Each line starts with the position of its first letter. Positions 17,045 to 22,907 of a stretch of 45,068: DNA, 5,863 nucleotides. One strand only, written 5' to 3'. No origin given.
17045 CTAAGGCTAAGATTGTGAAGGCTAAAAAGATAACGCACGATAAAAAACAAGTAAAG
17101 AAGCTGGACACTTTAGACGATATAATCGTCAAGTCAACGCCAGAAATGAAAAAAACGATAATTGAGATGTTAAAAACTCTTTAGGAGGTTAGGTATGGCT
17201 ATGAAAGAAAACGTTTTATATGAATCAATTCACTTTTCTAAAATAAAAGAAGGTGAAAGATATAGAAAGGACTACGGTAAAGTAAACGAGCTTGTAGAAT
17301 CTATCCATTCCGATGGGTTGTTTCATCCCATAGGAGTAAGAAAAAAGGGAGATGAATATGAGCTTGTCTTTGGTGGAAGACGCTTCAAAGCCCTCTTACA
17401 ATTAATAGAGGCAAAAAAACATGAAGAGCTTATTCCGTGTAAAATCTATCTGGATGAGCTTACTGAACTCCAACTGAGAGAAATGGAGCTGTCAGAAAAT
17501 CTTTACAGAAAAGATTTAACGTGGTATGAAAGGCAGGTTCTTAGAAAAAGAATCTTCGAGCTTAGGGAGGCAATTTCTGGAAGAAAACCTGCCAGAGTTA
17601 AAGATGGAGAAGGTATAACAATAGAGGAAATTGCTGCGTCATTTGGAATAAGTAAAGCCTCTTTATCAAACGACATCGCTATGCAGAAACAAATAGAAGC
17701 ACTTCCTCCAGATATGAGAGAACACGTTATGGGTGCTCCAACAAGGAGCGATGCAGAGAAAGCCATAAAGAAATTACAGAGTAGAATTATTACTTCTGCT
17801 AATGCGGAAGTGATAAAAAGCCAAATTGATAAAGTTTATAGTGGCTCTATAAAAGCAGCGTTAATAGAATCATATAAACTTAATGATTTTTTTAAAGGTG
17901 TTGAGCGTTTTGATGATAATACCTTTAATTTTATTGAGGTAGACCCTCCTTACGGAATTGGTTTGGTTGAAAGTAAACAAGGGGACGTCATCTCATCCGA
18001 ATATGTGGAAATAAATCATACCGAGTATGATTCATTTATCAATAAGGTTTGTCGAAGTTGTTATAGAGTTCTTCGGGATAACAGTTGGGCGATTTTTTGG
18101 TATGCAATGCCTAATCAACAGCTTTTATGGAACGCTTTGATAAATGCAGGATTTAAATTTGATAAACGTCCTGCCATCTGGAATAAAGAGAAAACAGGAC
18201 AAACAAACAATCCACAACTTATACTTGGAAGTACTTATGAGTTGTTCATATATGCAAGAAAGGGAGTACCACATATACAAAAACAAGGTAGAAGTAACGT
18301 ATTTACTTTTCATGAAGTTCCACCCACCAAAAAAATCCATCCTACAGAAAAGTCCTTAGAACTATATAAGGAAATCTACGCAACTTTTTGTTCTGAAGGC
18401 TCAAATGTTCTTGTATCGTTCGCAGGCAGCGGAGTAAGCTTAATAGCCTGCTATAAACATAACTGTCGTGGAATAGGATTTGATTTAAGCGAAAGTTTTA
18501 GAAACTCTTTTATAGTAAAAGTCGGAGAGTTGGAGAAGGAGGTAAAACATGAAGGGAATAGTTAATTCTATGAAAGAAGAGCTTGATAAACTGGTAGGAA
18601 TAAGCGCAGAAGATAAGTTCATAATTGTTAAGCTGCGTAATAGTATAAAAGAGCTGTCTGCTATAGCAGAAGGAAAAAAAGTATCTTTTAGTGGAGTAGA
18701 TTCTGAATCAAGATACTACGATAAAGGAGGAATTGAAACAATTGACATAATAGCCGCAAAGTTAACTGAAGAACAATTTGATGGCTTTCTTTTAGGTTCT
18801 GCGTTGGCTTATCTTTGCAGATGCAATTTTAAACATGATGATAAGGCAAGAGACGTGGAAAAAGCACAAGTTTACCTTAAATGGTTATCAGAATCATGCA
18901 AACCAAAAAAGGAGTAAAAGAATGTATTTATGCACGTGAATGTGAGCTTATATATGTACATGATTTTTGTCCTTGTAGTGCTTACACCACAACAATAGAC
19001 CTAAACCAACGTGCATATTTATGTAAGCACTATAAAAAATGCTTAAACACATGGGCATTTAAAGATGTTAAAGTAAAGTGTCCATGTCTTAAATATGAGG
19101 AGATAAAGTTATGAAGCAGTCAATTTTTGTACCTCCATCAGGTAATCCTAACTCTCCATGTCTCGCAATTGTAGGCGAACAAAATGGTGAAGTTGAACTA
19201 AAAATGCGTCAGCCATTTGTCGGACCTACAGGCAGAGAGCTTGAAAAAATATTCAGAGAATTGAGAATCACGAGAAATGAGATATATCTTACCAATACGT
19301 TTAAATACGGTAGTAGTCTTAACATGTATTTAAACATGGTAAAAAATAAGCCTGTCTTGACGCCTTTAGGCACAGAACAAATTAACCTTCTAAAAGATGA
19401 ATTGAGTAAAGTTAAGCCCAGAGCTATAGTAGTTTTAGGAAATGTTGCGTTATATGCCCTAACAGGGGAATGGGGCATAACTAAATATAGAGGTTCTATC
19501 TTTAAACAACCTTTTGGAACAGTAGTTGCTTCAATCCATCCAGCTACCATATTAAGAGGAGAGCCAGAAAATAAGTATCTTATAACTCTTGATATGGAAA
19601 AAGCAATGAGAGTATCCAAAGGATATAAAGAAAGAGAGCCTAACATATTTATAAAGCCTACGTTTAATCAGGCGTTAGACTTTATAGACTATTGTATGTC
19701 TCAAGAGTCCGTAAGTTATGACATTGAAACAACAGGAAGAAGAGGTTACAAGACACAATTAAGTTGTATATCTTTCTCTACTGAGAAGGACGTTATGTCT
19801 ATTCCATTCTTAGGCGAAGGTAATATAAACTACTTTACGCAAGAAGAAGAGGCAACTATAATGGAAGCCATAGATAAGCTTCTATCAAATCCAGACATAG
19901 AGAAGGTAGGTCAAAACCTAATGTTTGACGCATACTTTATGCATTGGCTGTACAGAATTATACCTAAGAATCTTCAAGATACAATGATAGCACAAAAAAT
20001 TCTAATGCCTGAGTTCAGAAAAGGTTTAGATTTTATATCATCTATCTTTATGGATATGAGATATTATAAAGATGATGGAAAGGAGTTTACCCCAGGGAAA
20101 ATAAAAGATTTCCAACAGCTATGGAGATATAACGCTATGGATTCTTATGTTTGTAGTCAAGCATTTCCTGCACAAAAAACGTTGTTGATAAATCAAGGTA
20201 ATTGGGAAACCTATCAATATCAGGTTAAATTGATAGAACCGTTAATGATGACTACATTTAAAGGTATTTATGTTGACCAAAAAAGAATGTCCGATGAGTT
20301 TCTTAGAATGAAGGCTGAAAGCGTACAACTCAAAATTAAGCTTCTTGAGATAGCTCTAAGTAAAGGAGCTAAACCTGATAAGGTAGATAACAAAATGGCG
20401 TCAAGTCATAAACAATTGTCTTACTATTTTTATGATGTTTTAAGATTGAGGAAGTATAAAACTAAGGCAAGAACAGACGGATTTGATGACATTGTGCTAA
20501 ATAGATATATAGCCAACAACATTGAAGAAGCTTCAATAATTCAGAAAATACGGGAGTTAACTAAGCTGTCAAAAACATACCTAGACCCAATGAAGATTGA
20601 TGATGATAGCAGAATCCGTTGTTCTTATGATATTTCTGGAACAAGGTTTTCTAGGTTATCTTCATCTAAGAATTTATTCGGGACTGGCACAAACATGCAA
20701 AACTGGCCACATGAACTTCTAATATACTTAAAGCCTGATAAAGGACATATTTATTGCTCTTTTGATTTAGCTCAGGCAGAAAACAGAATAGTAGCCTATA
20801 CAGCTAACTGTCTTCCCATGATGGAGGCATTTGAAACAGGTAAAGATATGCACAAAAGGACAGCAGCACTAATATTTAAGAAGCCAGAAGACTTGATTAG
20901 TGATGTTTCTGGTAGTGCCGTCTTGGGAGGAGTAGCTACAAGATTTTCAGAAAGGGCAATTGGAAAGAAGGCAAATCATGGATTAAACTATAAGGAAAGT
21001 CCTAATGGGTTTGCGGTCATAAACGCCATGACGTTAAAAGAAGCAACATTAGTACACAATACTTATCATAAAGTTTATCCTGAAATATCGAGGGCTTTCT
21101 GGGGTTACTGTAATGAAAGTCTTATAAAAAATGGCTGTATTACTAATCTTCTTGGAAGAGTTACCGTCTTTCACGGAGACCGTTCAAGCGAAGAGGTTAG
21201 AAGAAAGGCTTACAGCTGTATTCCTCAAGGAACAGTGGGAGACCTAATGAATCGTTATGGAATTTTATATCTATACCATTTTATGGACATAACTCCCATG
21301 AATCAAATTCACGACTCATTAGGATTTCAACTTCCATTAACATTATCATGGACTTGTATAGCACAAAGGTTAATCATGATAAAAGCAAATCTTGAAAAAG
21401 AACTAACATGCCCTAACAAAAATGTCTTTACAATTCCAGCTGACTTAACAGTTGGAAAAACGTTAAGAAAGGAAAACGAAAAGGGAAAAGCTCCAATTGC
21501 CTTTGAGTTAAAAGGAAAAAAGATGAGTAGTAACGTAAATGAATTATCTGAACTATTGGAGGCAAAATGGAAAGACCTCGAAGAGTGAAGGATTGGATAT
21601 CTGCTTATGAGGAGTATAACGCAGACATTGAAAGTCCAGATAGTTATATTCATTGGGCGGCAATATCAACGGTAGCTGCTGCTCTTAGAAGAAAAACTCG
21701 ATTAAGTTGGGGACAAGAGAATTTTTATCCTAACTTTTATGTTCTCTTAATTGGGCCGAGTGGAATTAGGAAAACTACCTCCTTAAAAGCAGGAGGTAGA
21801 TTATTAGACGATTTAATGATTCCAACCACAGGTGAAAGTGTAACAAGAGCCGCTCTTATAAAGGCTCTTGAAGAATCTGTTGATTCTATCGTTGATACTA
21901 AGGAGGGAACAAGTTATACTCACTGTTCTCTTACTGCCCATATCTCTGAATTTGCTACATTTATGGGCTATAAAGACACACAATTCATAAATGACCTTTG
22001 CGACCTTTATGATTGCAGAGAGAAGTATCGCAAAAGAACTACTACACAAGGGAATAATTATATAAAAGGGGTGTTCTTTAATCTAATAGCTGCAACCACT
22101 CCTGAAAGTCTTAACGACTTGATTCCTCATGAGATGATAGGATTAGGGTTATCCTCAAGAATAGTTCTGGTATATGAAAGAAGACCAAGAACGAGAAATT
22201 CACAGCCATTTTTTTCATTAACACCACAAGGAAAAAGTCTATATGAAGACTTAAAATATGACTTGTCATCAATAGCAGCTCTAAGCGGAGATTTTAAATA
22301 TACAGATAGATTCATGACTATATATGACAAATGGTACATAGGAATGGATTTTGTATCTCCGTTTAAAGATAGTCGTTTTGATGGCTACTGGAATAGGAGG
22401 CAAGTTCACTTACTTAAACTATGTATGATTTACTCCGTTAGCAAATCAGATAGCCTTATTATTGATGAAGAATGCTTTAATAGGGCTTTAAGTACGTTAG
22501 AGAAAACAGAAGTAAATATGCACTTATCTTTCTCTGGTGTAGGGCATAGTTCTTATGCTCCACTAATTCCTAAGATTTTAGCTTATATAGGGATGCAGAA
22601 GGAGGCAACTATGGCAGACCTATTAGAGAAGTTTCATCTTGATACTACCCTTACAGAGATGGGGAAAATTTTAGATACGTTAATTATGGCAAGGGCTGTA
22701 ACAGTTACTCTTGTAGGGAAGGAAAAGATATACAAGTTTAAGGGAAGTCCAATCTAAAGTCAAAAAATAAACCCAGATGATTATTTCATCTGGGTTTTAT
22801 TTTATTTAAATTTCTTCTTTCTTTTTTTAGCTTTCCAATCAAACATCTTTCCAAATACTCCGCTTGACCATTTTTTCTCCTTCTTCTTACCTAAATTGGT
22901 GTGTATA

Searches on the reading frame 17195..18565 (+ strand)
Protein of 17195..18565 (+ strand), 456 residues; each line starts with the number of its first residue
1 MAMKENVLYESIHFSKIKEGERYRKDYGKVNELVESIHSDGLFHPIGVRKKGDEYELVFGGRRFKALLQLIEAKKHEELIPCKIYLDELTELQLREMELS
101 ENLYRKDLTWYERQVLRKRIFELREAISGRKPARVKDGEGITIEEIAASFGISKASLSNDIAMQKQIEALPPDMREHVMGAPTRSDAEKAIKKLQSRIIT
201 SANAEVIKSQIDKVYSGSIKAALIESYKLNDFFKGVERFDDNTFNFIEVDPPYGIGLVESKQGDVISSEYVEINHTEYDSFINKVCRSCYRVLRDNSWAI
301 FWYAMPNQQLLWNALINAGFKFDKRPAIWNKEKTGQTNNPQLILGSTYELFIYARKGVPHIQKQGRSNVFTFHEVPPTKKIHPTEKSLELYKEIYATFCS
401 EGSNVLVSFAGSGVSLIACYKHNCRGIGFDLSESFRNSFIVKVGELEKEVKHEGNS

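Call 30: search_protein_families(library=phrogs, proteins=[window:17195-18565:+], max_evalue=0.001)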
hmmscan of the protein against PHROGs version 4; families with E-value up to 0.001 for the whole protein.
window:17195-18565:+ (456 aa): 16 families
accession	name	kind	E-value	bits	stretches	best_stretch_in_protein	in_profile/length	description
phrog_67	-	other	3.2e-28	100.2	1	231-434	130-334/743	DNA methyltransferase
phrog_498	-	other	1.6e-23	84.1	1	238-437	217-414/633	DNA methyltransferase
phrog_3264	-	DNA, RNA and nucleotide metabolism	6.4e-22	79.6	1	9-154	49-190/337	ParB-like partition protein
phrog_4715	-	DNA, RNA and nucleotide metabolism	2.7e-18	66.7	1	24-178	164-313/630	ParB-like partition protein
phrog_12047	-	DNA, RNA and nucleotide metabolism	6e-15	56.6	1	12-135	3-114/301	ParB-like partition nuclease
phrog_1033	-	DNA, RNA and nucleotide metabolism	1.4e-10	42.5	1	26-179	54-187/334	ParB-like partition protein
phrog_6218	-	DNA, RNA and nucleotide metabolism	2.5e-10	41.1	1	24-155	21-144/506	ParB-like partition protein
phrog_3008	-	other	6.8e-08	33.1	1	370-434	135-202/244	DNA methyltransferase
phrog_18293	-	other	1.5e-07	32.3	1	368-437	33-101/119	methyltransferase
phrog_3951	-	unknown function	7.6e-07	29.9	1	7-193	16-175/301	-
phrog_6952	-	other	2.8e-05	25.1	1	368-435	100-167/181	DNA methyltransferase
phrog_6025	-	other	7.8e-05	23.4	1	237-334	24-113/192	DNA methyltransferase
phrog_6151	-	other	0.00022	22.1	1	239-303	3-64/117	DNA methyltransferase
phrog_15982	-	unknown function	0.00037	20.6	1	12-113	31-134/453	-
phrog_27360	-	unknown function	0.00065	20.1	1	13-129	10-131/312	-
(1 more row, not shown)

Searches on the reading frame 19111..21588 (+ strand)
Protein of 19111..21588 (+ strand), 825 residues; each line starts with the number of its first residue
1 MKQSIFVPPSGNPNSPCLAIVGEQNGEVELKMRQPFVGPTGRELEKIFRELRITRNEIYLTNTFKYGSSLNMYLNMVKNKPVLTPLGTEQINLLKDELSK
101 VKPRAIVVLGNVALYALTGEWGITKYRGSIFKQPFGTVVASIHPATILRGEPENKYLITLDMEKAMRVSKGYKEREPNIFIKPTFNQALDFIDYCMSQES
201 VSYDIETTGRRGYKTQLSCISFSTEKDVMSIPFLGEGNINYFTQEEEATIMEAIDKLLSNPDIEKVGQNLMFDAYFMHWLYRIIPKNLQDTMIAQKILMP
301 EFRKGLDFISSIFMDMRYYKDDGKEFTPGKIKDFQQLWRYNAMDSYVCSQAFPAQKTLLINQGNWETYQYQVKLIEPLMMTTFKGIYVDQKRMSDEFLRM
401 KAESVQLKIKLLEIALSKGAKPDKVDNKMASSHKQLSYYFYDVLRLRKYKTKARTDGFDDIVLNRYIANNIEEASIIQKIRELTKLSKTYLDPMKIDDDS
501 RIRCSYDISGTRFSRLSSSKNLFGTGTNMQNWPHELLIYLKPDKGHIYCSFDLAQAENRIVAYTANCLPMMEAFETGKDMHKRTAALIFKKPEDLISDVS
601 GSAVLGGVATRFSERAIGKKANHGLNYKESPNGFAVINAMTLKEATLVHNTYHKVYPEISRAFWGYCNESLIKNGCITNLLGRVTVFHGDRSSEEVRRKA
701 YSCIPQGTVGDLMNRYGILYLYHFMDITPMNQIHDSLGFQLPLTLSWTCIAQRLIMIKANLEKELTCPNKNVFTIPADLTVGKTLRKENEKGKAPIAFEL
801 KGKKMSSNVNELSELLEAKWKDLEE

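Call 30: search_protein_families(library=phrogs, proteins=[window:19111-21588:+], max_evalue=0.001)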
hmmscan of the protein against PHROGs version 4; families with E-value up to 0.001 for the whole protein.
window:19111-21588:+ (825 aa): 5 families
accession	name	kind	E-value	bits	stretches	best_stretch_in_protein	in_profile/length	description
phrog_17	-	DNA, RNA and nucleotide metabolism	2.8e-83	281.7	1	18-796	482-1241/1445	DNA polymerase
phrog_2573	-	DNA, RNA and nucleotide metabolism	5e-18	66.4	1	546-789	17-278/336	DNA polymerase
phrog_10285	-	DNA, RNA and nucleotide metabolism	4.5e-09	36.8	1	540-665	49-166/321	DNA polymerase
phrog_12241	-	DNA, RNA and nucleotide metabolism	2.7e-08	34.2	1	394-520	365-487/502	DNA polymerase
phrog_5995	-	DNA, RNA and nucleotide metabolism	0.00032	21.3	1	624-740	3-127/236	DNA polymerase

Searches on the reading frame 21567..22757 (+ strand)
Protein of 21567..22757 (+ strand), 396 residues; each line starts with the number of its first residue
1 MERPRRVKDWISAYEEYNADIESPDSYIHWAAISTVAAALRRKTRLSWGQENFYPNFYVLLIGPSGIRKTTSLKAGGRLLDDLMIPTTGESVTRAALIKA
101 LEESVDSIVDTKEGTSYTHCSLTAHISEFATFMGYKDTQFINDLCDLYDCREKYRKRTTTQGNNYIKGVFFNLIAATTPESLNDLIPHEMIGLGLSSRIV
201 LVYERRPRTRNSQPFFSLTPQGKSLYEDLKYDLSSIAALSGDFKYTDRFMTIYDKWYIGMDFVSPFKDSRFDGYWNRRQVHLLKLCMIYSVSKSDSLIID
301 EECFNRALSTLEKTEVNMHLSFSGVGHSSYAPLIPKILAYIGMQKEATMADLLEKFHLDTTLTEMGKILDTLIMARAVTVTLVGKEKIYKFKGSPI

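Call 30: search_protein_families(library=phrogs, proteins=[window:21567-22757:+], max_evalue=0.001)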
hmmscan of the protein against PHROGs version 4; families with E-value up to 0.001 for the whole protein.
window:21567-22757:+ (396 aa): 4 families
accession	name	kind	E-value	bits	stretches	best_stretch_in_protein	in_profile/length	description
phrog_14296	-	DNA, RNA and nucleotide metabolism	5.6e-53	181.4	1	8-341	2-336/417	DNA primase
phrog_3022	-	DNA, RNA and nucleotide metabolism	1.1e-11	44.9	1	31-245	384-598/788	DNA primase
phrog_5311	-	DNA, RNA and nucleotide metabolism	9.7e-07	28.4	1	15-301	271-578/692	helicase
phrog_2373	-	DNA, RNA and nucleotide metabolism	0.00065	19.4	0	20-74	76-130/515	DNA helicase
